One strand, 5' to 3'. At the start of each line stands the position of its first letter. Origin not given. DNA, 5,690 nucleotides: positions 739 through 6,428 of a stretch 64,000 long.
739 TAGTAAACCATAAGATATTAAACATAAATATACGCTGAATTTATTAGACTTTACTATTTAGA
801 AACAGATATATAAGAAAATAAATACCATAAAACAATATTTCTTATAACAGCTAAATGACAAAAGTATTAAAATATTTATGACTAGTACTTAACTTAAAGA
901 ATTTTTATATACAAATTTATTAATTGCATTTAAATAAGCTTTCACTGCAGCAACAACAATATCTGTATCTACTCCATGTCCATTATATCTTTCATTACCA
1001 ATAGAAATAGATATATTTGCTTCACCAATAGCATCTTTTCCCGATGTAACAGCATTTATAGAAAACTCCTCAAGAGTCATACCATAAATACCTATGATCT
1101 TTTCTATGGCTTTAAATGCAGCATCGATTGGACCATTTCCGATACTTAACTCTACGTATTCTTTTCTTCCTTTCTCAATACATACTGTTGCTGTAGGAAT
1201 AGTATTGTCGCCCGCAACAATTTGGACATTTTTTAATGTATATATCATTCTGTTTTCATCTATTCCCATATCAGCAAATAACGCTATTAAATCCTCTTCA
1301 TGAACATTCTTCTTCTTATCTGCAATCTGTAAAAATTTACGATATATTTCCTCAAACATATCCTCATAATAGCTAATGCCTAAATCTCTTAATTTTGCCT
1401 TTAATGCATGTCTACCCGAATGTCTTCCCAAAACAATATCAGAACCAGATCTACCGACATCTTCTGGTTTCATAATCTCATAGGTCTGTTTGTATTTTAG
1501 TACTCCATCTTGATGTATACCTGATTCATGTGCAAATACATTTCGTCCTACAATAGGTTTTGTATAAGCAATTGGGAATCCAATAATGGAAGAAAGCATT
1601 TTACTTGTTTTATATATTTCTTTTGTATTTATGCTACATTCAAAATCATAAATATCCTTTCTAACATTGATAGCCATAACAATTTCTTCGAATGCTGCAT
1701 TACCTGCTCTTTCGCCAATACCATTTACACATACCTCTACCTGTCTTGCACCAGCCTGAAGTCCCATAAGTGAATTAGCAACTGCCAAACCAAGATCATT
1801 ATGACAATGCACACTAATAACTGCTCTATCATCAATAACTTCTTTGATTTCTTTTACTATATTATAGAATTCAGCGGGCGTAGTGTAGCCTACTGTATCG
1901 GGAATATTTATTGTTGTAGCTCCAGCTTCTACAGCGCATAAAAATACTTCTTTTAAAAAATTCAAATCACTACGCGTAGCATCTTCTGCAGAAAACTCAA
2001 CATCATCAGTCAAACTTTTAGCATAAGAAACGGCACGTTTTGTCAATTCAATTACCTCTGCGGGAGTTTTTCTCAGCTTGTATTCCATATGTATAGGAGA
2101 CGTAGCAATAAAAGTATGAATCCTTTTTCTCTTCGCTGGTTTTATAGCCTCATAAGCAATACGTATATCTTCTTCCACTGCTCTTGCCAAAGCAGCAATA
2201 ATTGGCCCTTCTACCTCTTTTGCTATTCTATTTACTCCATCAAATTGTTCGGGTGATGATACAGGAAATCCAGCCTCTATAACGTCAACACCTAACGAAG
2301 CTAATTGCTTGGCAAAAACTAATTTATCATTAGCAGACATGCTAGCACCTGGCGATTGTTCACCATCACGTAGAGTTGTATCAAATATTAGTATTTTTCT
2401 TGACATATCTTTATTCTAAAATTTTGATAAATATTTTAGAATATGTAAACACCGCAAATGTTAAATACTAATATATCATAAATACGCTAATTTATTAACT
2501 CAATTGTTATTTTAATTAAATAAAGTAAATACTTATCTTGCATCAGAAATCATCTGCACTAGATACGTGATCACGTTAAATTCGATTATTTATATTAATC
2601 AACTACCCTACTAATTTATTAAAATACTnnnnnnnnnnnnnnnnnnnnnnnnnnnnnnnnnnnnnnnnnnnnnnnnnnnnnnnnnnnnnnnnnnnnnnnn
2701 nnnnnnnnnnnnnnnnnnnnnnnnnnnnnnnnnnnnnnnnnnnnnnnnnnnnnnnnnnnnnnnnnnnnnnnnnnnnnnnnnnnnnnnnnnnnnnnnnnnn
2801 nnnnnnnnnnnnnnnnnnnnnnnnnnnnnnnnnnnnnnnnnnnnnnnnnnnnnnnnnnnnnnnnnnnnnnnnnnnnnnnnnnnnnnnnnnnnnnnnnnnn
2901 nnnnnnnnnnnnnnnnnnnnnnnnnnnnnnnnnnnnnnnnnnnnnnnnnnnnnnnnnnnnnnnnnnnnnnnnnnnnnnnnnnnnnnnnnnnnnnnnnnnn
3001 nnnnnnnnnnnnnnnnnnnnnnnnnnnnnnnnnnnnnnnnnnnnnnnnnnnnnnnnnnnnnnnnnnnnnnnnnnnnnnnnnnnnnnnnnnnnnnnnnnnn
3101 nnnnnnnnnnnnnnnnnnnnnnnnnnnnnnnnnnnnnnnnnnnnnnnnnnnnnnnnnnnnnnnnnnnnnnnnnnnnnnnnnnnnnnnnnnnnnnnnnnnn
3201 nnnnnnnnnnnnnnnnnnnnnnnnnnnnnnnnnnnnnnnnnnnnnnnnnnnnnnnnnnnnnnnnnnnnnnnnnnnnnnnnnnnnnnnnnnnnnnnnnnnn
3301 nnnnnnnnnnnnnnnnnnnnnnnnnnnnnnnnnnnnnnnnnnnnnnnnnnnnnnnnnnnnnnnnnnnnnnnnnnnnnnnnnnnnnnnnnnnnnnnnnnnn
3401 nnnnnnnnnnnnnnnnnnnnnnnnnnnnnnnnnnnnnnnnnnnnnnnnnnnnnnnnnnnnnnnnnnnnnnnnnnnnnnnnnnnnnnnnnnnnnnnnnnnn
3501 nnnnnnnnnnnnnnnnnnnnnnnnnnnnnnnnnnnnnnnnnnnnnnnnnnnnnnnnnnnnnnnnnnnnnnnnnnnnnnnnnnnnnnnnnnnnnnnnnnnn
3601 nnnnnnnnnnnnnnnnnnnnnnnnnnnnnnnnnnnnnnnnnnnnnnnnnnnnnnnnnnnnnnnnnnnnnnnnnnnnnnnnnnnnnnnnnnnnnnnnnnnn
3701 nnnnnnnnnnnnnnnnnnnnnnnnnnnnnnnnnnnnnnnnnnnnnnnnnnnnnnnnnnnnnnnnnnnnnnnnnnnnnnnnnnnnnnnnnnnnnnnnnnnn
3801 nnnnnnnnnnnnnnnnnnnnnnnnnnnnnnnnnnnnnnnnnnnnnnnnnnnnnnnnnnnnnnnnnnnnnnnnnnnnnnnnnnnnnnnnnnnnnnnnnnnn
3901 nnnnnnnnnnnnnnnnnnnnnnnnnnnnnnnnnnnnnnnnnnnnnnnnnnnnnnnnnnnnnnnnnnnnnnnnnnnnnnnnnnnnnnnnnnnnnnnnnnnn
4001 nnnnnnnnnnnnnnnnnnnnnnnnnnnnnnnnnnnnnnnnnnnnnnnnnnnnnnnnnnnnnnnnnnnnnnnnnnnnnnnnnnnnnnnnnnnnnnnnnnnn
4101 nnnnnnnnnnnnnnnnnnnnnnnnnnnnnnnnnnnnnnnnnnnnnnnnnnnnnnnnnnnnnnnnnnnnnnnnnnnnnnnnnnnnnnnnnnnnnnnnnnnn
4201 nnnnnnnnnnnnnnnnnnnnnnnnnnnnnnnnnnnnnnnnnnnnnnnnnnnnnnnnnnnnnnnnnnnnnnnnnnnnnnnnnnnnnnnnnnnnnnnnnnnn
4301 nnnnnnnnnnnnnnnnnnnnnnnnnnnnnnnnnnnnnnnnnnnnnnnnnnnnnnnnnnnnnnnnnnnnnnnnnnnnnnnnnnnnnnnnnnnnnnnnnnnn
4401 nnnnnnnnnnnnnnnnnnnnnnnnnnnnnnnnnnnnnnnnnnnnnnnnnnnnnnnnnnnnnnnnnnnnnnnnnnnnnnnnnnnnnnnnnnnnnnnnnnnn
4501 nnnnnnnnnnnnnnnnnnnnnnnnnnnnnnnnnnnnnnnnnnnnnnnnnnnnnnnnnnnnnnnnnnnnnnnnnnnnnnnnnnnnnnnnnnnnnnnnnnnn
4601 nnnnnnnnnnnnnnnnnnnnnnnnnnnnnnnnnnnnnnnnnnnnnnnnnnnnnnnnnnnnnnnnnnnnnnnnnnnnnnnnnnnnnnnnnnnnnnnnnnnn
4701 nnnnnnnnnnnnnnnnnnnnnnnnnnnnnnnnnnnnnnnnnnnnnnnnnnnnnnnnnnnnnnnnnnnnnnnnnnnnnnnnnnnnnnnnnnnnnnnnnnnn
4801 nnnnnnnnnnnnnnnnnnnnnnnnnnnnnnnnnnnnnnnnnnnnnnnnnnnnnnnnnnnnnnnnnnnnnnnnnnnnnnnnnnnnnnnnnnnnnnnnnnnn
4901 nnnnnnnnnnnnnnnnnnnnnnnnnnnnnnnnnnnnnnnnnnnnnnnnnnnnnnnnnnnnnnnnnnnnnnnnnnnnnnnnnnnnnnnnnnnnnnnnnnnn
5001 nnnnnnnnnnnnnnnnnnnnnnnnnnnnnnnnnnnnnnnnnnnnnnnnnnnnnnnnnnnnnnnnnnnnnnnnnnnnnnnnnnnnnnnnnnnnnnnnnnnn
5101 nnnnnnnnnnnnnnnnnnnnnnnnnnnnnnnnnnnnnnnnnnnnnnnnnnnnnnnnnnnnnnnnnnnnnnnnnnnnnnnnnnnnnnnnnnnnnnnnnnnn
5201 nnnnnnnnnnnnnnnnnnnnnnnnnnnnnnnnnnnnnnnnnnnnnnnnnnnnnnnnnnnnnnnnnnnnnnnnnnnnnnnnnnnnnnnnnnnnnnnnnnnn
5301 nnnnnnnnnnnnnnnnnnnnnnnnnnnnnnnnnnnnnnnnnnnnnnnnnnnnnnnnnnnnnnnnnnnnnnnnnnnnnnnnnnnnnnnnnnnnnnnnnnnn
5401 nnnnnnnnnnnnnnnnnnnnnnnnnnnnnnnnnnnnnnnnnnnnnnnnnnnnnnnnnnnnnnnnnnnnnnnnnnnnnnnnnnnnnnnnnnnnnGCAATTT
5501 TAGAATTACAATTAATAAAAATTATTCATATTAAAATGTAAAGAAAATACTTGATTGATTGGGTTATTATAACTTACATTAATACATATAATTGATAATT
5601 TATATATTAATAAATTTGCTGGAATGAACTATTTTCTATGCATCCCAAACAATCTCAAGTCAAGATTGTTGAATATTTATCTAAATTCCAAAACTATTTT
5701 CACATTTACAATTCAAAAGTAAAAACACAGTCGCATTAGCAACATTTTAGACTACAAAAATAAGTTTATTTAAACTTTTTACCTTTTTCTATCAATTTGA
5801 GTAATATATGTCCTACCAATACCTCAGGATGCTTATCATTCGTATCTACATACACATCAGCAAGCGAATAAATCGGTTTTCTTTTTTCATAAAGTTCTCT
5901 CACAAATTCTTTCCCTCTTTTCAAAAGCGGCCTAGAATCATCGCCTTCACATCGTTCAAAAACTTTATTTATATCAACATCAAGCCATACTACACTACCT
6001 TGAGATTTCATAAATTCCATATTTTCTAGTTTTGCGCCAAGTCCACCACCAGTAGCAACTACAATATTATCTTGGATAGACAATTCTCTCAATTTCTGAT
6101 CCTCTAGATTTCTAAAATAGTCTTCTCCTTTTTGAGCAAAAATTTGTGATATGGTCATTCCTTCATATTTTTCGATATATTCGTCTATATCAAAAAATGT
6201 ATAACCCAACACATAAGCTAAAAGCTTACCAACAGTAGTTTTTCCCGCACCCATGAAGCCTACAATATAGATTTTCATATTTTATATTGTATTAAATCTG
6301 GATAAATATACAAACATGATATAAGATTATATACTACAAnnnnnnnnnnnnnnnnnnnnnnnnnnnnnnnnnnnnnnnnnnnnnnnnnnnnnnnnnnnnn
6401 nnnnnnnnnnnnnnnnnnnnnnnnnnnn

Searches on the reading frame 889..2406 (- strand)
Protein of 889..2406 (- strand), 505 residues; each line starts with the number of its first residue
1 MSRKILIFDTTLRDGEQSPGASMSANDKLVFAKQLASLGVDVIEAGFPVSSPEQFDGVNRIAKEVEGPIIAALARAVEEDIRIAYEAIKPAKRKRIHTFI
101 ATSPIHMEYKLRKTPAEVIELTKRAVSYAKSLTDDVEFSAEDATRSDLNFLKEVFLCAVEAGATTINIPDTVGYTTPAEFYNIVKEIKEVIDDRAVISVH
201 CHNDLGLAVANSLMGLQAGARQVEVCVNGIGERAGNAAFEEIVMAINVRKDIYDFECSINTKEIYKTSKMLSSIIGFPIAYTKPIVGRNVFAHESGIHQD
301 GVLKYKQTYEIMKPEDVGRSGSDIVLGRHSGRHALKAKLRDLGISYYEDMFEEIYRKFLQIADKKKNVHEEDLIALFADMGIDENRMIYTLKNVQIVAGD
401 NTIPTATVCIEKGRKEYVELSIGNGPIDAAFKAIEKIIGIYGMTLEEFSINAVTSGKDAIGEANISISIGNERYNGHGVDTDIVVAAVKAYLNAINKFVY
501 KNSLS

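Call 53: find_encoding_contigs(protein=window:889-2406:-, flank=10000, max_places=4)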
Protein window:889-2406:- (505 aa): no gene with exactly this product is on record in the collection.

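Call 59: search_protein_families(library=pfam, proteins=[window:889-2406:-], max_evalue=0.00001)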
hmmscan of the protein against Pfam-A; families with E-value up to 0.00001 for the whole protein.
window:889-2406:- (505 aa): 3 families
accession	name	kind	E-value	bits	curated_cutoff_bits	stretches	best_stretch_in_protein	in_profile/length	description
PF00682.25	HMGL-like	-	6.5e-96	321.1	29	1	5-270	2-259/260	HMGL-like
PF08502.15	LeuA_dimer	-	7.1e-35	120.2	24.9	1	368-498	2-130/131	LeuA allosteric (dimerisation) domain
PF22617.1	HCS_D2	-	3.3e-28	98.3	27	1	285-366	1-82/82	Homocitrate synthase post-HMGL domain-like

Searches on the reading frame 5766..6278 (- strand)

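Call 59: search_protein_families(library=pfam, proteins=[window:5766-6278:-], max_evalue=0.00001)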
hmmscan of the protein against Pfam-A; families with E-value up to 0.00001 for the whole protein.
window:5766-6278:- (170 aa): 2 families
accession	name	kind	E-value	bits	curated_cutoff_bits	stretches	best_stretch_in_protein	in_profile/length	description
PF01202.28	SKI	-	2.1e-48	164.9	22.1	1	9-160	1-156/159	Shikimate kinase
PF13238.12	AAA_18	-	1.8e-06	28.8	29.4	1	3-116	1-114/128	AAA domain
